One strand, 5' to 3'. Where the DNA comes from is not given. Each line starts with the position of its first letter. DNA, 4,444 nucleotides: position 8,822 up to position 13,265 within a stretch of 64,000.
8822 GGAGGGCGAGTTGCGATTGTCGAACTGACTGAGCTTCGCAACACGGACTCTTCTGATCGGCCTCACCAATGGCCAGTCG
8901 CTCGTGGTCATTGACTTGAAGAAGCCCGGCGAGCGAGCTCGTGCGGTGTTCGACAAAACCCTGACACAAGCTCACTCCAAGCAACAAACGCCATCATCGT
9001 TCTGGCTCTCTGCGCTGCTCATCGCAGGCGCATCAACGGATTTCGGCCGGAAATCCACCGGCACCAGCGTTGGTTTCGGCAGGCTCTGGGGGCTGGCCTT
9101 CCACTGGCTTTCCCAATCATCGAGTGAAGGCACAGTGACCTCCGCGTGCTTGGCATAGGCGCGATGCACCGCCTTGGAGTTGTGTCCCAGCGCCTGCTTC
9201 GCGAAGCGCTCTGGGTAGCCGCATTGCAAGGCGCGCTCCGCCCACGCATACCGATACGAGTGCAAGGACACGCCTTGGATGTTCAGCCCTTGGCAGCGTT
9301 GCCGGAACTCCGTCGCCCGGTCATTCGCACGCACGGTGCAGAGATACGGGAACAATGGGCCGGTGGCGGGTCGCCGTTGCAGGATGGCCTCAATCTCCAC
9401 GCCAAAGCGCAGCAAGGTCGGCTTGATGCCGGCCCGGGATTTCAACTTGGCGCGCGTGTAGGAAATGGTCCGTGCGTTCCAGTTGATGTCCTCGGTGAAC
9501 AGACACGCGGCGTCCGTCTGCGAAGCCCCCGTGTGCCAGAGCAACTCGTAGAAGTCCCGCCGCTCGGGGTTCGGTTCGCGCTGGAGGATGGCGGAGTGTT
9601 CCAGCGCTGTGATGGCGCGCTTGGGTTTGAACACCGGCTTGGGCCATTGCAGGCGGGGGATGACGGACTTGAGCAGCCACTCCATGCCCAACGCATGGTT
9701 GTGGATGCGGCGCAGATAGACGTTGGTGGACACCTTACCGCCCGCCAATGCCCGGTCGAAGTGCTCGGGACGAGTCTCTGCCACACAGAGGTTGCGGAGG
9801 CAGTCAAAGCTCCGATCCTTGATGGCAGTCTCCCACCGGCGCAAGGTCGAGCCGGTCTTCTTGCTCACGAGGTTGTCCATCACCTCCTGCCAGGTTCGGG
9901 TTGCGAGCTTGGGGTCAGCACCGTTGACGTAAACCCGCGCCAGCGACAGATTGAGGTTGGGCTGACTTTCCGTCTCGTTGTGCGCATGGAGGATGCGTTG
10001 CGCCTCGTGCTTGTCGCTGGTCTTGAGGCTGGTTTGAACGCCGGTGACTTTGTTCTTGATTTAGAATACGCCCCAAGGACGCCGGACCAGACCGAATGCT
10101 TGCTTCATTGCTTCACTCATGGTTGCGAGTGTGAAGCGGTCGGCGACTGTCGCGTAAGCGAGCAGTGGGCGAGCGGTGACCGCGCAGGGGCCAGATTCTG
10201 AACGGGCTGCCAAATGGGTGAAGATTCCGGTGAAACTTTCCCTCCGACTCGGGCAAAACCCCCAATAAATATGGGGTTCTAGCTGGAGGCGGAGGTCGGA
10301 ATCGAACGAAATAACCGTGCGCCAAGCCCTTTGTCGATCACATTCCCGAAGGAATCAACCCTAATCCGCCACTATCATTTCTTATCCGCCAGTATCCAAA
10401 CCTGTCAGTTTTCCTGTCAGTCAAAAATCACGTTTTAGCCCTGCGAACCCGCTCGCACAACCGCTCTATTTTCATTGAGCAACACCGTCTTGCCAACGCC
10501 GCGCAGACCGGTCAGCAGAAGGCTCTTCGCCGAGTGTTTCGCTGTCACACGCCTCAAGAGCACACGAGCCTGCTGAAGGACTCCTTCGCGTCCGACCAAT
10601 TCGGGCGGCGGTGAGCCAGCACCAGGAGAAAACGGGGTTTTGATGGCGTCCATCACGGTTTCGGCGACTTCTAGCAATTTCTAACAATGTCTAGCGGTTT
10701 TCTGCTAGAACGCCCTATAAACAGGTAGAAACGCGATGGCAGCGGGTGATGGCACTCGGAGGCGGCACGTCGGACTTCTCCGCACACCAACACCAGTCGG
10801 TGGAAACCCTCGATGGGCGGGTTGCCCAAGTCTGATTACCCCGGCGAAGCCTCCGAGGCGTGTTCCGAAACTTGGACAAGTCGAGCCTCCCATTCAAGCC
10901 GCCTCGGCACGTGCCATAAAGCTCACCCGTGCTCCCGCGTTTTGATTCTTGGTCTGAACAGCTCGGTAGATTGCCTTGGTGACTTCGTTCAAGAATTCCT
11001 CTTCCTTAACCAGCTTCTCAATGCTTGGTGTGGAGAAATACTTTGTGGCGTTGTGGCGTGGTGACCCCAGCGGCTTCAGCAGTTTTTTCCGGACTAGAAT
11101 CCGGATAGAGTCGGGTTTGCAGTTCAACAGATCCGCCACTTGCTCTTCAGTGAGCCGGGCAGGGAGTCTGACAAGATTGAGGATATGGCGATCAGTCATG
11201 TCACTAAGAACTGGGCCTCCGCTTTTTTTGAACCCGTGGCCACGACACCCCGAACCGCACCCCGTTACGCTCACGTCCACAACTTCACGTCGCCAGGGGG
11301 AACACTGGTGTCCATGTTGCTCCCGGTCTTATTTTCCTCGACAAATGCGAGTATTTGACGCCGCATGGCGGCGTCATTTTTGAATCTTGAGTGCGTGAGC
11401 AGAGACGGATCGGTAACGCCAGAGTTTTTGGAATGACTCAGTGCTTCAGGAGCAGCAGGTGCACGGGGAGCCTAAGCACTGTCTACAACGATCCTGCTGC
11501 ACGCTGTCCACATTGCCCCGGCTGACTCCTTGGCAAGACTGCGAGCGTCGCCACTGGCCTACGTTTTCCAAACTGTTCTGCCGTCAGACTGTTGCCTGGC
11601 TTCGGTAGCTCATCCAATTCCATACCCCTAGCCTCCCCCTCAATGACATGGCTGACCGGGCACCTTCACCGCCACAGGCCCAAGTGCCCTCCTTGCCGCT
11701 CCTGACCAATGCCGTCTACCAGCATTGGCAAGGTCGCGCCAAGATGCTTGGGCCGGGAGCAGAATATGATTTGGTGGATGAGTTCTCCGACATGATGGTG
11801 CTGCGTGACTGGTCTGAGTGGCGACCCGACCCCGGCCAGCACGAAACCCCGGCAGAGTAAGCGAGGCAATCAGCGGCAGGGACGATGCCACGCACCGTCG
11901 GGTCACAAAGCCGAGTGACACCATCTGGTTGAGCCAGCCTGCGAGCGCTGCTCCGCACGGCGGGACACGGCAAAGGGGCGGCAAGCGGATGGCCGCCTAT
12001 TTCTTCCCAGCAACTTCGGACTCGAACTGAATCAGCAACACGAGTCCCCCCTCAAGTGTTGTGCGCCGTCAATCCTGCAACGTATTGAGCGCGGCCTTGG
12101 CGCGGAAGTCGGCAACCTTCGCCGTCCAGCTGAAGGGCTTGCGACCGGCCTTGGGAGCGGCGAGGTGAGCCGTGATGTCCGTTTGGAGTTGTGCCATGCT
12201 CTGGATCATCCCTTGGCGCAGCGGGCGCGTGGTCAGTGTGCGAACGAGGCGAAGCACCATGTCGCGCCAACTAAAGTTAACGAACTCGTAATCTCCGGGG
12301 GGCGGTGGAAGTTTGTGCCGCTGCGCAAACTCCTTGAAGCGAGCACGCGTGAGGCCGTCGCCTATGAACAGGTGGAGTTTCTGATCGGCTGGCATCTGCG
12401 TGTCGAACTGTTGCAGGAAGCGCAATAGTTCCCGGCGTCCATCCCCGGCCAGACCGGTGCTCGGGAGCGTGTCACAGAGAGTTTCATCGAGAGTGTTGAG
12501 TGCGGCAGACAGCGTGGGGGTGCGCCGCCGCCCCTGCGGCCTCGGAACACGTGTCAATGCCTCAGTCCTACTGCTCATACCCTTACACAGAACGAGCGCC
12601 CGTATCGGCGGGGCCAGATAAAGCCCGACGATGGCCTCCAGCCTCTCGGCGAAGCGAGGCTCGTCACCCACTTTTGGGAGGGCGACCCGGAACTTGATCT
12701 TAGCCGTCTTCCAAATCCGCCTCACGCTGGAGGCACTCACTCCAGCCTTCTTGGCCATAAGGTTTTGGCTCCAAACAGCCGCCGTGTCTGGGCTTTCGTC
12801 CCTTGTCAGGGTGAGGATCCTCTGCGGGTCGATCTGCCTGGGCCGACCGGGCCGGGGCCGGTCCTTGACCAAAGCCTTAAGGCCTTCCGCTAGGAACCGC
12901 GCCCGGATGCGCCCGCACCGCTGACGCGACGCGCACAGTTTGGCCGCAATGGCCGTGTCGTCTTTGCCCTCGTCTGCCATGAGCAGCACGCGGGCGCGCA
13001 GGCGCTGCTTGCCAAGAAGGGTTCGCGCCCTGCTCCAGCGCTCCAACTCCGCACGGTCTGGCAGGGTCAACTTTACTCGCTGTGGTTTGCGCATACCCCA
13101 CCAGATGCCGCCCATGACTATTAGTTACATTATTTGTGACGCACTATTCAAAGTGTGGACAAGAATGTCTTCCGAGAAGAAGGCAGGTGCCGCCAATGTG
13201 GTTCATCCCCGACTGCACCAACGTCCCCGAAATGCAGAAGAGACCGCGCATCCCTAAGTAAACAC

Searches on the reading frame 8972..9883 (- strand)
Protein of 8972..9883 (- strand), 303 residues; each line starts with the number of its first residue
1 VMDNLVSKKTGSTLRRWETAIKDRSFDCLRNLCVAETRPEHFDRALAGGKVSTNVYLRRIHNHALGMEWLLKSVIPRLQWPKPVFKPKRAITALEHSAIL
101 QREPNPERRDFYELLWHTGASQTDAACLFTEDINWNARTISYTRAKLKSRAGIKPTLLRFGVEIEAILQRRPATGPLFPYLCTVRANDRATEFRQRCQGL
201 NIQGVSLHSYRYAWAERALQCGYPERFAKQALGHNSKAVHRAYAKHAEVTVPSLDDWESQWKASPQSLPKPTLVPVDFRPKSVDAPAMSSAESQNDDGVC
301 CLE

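Call 10: search_protein_families(library=pfam, proteins=[window:8972-9883:-], max_evalue=0.001)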
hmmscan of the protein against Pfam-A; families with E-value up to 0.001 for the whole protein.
window:8972-9883:- (303 aa): 1 family
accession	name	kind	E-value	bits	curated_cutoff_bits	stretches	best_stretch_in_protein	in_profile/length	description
PF00589.27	Phage_integrase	-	2.6e-06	27.8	27.1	1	108-247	24-169/172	Phage integrase family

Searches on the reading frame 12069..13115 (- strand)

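Call 10: search_protein_families(library=pfam, proteins=[window:12069-13115:-], max_evalue=0.001)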
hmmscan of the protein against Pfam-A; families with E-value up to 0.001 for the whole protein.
window:12069-13115:- (348 aa): 4 families
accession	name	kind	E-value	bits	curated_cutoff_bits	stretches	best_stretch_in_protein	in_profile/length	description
PF13551.12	HTH_29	-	1.4e-09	38.3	28.1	1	40-98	1-61/64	Winged helix-turn helix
PF13565.12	HTH_32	-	1.5e-09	38.7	33.7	1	69-135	4-73/73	Homeodomain-like domain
PF13518.12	HTH_28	-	1.5e-07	31.8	25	1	40-92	2-51/52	Helix-turn-helix domain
PF13384.12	HTH_23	-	1e-06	28.8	24.6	1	37-82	4-49/50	Homeodomain-like domain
